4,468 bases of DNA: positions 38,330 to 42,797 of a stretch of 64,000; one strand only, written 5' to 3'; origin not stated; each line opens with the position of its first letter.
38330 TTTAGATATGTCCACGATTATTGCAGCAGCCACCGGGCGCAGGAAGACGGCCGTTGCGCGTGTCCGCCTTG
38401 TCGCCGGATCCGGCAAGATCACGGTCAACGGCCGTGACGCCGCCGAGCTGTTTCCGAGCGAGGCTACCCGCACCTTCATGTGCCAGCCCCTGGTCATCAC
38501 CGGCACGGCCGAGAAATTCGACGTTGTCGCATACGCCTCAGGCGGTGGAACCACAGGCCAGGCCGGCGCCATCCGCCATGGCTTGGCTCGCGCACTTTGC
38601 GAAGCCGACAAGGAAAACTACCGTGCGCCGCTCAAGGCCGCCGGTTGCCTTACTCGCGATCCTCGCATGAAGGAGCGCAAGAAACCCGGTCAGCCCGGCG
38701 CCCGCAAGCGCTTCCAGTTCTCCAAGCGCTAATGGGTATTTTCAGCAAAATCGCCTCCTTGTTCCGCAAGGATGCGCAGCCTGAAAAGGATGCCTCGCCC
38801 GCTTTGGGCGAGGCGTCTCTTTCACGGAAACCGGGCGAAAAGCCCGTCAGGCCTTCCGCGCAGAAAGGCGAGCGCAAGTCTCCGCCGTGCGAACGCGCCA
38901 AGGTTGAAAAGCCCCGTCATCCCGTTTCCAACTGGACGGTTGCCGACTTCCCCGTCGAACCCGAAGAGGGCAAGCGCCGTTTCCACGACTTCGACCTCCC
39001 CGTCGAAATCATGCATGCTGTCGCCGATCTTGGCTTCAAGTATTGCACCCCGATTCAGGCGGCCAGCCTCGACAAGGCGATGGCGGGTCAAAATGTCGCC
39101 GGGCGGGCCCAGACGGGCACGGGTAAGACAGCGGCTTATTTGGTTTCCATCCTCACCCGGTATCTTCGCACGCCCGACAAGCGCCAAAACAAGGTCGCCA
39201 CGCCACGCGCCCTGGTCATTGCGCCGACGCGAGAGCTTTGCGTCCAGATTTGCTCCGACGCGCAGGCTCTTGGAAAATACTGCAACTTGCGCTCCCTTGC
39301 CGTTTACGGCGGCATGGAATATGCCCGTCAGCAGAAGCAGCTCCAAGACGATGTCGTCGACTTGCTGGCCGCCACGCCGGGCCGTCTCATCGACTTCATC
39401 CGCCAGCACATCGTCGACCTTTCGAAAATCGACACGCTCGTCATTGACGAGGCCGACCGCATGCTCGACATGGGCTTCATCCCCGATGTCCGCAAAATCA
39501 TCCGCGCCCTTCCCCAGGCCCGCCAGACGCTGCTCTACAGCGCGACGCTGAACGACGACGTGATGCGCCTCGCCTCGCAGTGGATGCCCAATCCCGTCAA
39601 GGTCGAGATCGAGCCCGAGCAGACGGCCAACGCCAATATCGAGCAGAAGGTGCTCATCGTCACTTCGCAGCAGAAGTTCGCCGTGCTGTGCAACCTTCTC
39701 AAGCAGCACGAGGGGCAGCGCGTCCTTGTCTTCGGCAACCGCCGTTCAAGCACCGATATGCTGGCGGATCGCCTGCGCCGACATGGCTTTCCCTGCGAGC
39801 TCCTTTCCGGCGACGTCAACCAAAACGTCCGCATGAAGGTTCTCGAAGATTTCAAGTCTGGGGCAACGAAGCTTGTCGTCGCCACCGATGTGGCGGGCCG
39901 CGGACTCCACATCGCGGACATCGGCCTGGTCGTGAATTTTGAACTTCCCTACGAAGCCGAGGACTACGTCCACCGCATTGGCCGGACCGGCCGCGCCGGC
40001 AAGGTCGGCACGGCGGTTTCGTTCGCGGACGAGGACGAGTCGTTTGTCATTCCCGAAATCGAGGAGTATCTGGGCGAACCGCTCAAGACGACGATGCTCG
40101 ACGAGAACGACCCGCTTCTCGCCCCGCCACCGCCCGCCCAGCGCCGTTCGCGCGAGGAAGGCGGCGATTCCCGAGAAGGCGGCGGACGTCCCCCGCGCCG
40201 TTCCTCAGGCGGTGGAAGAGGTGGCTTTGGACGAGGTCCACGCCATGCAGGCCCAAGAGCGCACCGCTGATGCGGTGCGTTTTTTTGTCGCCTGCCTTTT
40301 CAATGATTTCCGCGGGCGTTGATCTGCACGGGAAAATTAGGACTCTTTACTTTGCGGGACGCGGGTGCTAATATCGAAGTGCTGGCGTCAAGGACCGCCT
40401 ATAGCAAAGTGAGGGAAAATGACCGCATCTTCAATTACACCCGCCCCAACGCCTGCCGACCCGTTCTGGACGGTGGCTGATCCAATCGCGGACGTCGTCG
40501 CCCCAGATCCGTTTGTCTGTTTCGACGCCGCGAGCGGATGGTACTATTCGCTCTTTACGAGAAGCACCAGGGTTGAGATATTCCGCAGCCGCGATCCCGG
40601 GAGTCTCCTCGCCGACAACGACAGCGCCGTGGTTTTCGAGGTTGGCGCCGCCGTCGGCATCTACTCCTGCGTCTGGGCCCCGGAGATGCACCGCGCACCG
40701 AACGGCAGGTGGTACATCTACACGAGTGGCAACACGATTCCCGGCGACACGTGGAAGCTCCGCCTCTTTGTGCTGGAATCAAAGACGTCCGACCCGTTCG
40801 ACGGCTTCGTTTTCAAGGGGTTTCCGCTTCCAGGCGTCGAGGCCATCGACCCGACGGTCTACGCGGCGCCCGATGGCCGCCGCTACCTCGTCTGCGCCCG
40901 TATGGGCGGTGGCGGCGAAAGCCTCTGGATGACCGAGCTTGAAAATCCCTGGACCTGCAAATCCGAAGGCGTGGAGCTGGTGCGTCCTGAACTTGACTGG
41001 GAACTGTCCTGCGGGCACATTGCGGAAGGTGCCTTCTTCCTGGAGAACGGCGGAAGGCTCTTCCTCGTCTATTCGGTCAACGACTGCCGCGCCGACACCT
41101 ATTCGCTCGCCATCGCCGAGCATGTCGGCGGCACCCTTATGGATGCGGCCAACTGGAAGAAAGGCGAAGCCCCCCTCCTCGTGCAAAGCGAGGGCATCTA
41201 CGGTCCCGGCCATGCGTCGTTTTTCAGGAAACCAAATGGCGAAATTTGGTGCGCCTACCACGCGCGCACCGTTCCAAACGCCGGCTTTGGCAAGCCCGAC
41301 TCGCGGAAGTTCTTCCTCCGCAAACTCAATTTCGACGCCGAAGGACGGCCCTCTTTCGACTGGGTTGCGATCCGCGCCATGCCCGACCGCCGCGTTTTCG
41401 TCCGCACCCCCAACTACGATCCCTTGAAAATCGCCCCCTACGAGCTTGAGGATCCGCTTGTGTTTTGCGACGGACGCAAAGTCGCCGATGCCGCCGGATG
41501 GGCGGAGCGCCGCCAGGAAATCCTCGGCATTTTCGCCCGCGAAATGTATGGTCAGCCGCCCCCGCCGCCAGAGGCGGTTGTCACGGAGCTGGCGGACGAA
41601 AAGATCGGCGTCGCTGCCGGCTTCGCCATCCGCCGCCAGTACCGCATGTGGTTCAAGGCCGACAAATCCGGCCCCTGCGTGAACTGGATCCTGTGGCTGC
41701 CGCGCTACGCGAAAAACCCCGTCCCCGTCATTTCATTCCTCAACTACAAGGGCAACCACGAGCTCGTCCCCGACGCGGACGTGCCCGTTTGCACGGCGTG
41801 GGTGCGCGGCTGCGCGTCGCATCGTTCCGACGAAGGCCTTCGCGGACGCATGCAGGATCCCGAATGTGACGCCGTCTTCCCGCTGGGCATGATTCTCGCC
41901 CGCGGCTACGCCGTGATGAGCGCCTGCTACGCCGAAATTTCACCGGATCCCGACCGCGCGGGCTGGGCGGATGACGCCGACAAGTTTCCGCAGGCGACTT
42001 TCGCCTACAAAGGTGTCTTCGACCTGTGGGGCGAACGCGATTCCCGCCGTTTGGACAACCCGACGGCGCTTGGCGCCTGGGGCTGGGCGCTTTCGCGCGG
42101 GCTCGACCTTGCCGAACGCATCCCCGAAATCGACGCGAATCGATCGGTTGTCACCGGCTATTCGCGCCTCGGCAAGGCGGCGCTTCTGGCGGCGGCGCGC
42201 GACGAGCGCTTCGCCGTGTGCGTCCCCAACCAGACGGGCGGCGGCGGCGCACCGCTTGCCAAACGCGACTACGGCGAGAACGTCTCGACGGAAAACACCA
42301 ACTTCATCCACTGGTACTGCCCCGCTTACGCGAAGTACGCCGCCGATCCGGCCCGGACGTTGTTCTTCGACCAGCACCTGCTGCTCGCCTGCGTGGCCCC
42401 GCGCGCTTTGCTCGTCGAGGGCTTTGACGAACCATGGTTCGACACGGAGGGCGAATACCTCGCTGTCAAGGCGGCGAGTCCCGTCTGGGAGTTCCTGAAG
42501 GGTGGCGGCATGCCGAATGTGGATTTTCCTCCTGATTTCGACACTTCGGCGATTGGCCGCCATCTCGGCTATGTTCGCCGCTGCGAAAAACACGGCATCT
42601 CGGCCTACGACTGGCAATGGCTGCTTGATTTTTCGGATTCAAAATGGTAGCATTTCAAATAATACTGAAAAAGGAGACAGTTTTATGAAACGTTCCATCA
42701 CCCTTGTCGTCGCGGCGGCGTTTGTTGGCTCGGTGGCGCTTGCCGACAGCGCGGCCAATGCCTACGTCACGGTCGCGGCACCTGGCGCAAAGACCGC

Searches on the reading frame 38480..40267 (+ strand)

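Call 31: search_protein_families(library=pfam, proteins=[window:38480-40267:+], max_evalue=0.001)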
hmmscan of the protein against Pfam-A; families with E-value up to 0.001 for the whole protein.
window:38480-40267:+ (596 aa): 3 families
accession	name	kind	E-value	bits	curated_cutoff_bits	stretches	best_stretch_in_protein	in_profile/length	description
PF00270.35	DEAD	-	2.8e-45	154.5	26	1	190-363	1-166/167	DEAD/DEAH box helicase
PF00271.37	Helicase_C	-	5.8e-31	107.4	23.5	1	398-507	1-110/110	Helicase conserved C-terminal domain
PF04851.21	ResIII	-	1.3e-05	25.6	22.5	1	210-357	30-162/164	Type III restriction enzyme, res subunit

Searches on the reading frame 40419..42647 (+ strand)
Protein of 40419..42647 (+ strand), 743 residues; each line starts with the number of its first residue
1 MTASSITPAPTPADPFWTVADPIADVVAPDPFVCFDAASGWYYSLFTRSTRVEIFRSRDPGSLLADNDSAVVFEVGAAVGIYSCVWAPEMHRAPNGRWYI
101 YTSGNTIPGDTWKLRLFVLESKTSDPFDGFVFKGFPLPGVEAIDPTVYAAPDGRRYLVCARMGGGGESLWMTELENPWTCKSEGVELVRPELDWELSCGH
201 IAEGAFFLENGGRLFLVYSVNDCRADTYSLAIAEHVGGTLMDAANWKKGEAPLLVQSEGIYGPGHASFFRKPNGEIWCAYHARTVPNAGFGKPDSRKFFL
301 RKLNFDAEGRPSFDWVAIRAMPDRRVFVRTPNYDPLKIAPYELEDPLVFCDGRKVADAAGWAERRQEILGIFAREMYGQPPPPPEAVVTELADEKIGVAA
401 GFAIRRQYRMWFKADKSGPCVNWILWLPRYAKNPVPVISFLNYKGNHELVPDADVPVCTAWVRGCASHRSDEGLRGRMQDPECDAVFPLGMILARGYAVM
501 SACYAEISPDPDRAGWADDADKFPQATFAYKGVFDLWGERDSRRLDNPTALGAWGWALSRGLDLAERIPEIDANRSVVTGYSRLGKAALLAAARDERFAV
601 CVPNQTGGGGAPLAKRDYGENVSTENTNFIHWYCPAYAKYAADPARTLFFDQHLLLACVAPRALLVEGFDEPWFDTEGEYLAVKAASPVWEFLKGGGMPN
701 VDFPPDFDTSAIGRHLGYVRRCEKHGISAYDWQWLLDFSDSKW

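Call 31: search_protein_families(library=pfam, proteins=[window:40419-42647:+], max_evalue=0.001)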
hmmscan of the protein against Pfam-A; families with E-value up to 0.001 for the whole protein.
window:40419-42647:+ (743 aa): 2 families
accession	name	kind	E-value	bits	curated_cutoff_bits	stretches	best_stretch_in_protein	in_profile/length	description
PF04616.20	Glyco_hydro_43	-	8.1e-38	130.8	32.2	1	21-311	3-288/288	Glycosyl hydrolases family 43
PF22244.2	GCE_fung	-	4.1e-26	92.7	27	1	549-693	78-230/231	Glucuronyl esterase, fungi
